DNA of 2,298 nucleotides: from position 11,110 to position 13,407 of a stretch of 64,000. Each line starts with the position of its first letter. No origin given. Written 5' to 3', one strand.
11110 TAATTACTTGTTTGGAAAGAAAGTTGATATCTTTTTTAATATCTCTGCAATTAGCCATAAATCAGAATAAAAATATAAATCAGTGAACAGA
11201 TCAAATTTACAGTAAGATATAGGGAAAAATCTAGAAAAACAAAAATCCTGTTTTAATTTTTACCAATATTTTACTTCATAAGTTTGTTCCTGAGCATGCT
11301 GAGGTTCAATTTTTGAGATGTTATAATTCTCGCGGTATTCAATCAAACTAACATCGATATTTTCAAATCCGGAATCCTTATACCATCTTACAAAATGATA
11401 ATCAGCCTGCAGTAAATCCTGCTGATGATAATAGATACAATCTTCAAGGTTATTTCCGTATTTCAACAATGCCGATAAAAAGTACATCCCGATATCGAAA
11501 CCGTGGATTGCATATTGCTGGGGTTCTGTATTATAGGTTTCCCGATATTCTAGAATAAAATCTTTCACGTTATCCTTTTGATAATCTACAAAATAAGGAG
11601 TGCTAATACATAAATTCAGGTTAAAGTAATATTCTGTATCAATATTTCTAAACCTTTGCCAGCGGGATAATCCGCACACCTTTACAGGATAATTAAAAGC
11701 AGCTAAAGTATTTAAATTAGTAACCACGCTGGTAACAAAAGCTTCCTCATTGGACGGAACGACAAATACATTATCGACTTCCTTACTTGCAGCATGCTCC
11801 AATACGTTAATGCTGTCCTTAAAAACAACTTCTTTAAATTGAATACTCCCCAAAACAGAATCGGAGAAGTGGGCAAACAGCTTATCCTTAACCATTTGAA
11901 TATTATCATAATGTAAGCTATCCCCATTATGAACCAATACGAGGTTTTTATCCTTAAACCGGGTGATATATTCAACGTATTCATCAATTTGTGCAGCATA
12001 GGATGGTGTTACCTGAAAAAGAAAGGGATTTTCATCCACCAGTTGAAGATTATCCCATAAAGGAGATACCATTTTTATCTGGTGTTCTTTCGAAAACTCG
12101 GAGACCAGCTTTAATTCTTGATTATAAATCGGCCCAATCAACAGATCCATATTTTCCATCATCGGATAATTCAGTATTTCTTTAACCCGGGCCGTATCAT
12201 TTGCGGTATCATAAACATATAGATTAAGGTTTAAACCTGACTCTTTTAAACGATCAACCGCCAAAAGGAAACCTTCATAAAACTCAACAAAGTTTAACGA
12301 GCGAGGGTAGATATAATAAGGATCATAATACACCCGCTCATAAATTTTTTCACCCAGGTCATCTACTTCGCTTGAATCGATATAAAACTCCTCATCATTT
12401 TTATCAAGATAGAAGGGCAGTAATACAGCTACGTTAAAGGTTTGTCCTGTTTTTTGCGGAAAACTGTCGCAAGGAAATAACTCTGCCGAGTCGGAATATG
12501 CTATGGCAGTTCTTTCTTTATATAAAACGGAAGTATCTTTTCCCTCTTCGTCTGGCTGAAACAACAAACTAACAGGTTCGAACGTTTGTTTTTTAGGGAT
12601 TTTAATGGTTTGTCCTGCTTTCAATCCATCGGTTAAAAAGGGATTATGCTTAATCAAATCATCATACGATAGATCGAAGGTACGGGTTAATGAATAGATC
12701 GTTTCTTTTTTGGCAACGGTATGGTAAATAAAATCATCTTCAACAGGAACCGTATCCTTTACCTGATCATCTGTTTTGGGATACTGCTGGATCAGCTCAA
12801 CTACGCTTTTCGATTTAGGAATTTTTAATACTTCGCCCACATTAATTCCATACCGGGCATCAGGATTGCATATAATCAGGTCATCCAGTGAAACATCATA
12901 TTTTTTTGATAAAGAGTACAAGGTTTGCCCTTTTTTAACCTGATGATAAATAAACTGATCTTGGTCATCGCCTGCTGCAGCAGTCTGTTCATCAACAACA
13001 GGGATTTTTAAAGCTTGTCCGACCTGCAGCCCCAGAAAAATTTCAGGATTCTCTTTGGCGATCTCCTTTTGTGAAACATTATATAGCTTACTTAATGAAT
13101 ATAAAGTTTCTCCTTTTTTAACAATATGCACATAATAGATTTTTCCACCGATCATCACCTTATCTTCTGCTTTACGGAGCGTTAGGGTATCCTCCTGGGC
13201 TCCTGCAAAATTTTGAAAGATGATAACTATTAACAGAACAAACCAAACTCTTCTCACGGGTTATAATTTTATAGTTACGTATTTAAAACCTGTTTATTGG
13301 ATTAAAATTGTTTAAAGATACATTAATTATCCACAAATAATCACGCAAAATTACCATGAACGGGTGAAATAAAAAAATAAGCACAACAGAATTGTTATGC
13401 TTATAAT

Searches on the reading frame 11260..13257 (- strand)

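Call 3: search_protein_families(library=pfam, proteins=[window:11260-13257:-])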
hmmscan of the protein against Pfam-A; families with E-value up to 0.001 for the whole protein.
window:11260-13257:- (665 aa): 4 families
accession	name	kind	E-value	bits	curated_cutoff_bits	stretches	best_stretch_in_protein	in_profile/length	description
PF01476.26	LysM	-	2.4e-26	91.8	20.9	3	44-86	1-43/43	LysM domain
PF13458.12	Peripla_BP_6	-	1.1e-14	55.3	31.7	1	328-601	23-297/343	Periplasmic binding protein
PF01094.35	ANF_receptor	-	1.2e-08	34.8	25.4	1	329-484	5-167/353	Receptor family ligand binding region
PF12829.12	Mhr1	-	0.0009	19.7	27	0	102-121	5-24/84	Transcriptional regulation of mitochondrial recombination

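Call 4: search_protein_families(library=ncbifam, proteins=[window:11260-13257:-])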
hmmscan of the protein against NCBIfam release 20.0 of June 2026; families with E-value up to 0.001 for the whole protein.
window:11260-13257:- (665 aa): 11 families
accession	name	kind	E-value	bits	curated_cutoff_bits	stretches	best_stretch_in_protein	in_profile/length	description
NF047755.1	LIC_10271_M23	exception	7e-18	65.1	180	2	101-161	23-84/207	LIC_10271 family cell wall hydrolase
NF008050.0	PRK10783.1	equivalog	8.5e-14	50.7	508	1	44-135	346-435/457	murein transglycosylase D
TIGR02899.1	spore_safA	subfamily_domain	1.5e-12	47.3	67.85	1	107-133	1-27/44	SafA/ExsA family spore coat assembly protein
NF040883.1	amid_act_ActS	equivalog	9.2e-11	41.5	375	0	30-95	25-88/242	amidase activator ActS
NF047657.1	CellWlHdaseLepto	equivalog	1.7e-09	37.5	400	0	90-153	16-78/221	hypothetical protein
NF010495.0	PRK13914.1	equivalog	1.8e-09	37.1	647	1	85-149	183-246/481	invasion associated endopeptidase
NF041208.1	celldiv_DipM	equivalog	4.8e-09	35.9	740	0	90-149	177-230/419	cell division endopeptidase DipM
NF050804.1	CellDivDipMCaul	equivalog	6.7e-09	35.1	900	0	178-222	310-355/634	cell division endopeptidase DipM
NF010723.1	PRK14125.1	equivalog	1.1e-06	28.5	60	0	95-121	25-53/87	cell division suppressor protein YneA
NF004974.0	PRK06347.1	equivalog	6.4e-05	22.1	701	0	106-220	409-523/592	1,4-beta-N-acetylmuramoylhydrolase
TIGR02907.1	spore_VI_D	equivalog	0.00014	21.5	169.85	0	181-221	304-344/344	stage VI sporulation protein D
